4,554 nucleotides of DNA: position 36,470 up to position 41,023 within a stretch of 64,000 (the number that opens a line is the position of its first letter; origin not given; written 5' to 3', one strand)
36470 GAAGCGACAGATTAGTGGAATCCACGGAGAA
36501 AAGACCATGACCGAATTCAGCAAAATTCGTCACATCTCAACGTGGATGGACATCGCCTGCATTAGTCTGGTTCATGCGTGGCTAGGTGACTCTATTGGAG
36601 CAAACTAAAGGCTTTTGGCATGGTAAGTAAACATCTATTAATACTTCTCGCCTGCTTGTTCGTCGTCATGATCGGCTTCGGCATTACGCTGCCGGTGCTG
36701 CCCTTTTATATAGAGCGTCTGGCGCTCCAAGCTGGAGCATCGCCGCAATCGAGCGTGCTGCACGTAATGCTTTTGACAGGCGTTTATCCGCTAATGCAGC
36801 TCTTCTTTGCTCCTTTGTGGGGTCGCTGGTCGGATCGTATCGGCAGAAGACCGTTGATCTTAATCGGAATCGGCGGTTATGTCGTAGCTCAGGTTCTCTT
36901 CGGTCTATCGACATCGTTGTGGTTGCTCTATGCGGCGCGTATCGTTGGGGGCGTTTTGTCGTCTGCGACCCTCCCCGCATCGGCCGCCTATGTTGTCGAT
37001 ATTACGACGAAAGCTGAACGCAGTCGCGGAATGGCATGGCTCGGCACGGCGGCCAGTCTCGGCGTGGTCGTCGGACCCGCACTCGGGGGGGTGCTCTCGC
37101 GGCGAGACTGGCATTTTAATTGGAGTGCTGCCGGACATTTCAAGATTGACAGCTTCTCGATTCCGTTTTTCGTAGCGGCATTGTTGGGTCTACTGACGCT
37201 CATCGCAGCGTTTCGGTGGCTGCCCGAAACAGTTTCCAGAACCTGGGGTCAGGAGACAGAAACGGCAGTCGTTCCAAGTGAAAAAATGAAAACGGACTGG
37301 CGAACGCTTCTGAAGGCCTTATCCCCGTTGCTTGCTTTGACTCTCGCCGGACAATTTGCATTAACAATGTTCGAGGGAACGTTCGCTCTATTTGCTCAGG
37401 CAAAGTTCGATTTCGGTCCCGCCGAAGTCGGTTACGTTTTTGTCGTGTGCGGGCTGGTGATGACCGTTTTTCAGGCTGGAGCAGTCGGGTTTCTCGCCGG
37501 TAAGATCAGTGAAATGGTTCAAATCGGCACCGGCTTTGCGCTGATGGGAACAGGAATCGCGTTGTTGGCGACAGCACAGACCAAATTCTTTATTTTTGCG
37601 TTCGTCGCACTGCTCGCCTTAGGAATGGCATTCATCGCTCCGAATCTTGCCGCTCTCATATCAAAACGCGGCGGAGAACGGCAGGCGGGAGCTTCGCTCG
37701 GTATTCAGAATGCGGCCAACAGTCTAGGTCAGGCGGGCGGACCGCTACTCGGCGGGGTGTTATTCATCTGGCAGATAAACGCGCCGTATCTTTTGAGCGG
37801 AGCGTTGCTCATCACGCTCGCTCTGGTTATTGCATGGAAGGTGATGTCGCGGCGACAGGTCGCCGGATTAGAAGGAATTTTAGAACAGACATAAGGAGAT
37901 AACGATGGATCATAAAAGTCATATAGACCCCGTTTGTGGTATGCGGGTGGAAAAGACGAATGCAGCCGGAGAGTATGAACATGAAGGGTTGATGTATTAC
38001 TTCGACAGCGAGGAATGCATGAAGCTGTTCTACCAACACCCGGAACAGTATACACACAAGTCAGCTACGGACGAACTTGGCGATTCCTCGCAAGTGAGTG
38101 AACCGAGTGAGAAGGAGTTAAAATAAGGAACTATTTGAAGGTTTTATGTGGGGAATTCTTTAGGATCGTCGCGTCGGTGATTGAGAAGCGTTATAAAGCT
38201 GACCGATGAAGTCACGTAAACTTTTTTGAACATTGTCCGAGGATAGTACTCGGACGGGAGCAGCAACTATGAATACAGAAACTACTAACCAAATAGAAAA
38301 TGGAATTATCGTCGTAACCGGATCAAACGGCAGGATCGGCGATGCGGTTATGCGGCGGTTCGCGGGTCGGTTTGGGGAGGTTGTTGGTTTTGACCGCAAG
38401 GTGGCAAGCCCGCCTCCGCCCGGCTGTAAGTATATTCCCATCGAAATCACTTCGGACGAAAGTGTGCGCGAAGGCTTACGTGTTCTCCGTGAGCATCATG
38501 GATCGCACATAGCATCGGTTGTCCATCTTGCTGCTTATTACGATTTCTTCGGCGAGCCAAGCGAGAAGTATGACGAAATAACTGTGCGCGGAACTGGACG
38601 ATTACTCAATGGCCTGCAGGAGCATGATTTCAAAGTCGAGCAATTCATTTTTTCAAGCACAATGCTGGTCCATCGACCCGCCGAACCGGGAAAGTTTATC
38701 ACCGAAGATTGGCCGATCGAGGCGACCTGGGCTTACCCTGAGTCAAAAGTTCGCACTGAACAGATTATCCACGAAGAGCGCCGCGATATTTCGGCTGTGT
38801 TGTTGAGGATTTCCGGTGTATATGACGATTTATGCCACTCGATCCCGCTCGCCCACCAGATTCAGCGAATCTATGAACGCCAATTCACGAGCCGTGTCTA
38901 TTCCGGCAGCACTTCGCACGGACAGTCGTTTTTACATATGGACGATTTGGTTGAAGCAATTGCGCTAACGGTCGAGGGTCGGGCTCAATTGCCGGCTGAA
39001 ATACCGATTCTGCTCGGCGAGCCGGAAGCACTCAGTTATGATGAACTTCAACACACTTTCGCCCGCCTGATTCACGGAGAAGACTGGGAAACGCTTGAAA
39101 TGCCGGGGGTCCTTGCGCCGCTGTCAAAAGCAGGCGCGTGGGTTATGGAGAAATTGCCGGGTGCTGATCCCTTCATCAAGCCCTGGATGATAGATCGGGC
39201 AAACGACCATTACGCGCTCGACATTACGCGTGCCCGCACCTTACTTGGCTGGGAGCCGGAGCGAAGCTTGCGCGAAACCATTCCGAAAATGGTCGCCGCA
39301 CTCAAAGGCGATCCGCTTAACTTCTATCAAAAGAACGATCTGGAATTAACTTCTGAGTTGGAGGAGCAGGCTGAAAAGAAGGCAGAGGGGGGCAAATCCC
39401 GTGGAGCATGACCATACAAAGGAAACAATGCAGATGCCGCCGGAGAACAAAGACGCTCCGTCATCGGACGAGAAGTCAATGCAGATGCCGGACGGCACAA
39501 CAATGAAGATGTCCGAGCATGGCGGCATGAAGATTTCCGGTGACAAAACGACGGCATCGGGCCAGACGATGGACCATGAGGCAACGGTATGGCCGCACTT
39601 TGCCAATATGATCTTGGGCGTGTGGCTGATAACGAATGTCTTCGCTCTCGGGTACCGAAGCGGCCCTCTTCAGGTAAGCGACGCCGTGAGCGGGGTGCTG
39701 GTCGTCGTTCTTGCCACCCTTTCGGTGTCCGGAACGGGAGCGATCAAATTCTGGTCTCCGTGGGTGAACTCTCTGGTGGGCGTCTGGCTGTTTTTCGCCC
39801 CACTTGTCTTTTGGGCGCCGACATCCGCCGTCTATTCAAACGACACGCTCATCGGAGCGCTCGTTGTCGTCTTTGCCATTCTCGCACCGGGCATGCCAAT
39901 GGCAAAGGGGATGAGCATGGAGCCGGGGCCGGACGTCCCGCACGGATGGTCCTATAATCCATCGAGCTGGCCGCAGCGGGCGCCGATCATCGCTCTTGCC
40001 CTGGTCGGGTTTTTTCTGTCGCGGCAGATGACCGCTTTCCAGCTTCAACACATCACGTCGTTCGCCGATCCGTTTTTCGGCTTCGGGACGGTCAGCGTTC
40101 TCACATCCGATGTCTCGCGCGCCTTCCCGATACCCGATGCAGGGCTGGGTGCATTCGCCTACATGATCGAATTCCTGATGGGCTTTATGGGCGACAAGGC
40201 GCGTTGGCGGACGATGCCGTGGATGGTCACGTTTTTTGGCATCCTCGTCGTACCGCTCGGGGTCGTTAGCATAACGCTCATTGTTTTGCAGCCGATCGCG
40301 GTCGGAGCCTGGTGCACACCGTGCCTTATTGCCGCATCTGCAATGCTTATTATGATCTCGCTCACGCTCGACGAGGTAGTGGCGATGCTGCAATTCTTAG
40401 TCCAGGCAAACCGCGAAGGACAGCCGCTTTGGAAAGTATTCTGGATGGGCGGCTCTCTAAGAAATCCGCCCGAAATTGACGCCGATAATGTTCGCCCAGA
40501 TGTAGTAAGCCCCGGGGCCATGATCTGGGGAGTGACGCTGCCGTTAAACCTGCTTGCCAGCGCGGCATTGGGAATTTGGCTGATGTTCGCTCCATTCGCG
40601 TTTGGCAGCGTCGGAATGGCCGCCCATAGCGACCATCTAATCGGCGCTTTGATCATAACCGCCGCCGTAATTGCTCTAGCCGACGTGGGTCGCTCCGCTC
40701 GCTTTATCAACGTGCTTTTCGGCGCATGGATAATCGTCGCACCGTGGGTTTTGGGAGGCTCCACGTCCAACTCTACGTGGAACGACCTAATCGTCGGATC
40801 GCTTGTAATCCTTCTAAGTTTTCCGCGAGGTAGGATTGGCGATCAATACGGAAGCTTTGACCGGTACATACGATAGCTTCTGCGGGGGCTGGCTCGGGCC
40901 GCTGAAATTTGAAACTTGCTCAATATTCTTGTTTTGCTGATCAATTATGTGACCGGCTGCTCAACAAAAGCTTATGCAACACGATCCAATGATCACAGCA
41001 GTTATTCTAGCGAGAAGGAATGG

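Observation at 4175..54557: ~50 kb block bracketed by tRNA-Arg(CCT) and a perfect 43-nt copy of its 3' half: a tRNA-integrated island with no integrase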

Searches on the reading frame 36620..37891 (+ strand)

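Call 10: search_protein_families(library=pfam, proteins=[window:36620-37891:+], max_evalue=0.01)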
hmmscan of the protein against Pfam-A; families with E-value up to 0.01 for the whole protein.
window:36620-37891:+ (424 aa): 2 families
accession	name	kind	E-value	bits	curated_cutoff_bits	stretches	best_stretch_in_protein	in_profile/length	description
PF07690.21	MFS_1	-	3.7e-56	191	33.4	2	9-372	1-344/347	Major Facilitator Superfamily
PF00083.30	Sugar_tr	-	2.8e-10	40.1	22.3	1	41-205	40-195/452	Sugar (and other) transporter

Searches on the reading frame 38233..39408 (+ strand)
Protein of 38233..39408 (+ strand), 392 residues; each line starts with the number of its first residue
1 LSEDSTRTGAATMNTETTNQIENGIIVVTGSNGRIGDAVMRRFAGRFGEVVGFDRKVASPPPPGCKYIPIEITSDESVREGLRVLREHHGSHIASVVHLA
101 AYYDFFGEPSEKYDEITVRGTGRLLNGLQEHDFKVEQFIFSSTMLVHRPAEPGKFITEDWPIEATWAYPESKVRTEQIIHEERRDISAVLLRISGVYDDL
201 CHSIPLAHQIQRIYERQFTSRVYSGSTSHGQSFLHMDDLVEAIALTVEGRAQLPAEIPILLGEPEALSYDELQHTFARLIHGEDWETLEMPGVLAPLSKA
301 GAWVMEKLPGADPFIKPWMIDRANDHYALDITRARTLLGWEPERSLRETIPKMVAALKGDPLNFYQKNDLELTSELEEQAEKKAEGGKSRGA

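Call 10: search_protein_families(library=pfam, proteins=[window:38233-39408:+], max_evalue=0.01)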
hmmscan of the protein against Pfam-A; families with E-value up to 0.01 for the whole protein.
window:38233-39408:+ (392 aa): 5 families
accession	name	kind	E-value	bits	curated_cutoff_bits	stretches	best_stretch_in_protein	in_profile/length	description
PF01370.27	Epimerase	-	5.1e-17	62.5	20.9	1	26-249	1-227/240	NAD dependent epimerase/dehydratase family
PF16363.11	GDP_Man_Dehyd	-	5.7e-11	42.9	27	1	28-353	2-332/332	GDP-mannose 4,6 dehydratase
PF04321.23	RmlD_sub_bind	-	1.2e-09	38.1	27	1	26-199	3-154/287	RmlD substrate binding domain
PF01073.25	3Beta_HSD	-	2.2e-08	33.9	22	1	27-203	1-188/280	3-beta hydroxysteroid dehydrogenase/isomerase family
PF07993.18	NAD_binding_4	-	2.2e-05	24.2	20.1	1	91-202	87-210/258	Male sterility protein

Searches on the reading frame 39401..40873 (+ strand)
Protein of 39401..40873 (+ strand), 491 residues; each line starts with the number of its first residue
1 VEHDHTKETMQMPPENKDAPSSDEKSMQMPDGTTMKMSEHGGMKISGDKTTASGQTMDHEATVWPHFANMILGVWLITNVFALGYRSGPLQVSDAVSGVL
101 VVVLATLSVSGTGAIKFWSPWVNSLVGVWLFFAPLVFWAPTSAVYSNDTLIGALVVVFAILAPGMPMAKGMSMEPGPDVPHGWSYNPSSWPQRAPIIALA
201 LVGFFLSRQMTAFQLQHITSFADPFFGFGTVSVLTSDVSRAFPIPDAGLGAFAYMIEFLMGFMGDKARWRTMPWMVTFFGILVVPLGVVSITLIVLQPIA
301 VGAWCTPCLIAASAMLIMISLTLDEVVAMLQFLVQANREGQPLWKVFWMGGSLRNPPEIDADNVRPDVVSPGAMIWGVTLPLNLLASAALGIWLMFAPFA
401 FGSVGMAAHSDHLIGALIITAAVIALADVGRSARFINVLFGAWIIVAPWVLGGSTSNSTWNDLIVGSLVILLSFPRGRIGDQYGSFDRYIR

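Call 10: search_protein_families(library=pfam, proteins=[window:39401-40873:+], max_evalue=0.01)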
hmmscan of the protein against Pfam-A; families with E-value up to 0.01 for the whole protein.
window:39401-40873:+ (491 aa): 2 families
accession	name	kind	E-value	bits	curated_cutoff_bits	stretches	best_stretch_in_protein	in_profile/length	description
PF03779.20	SPW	-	1e-28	100.1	31.5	2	387-473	6-92/93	SPW repeat domain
PF07884.19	VKOR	-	1.3e-20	74.3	27.5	1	195-322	2-133/134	Vitamin K epoxide reductase family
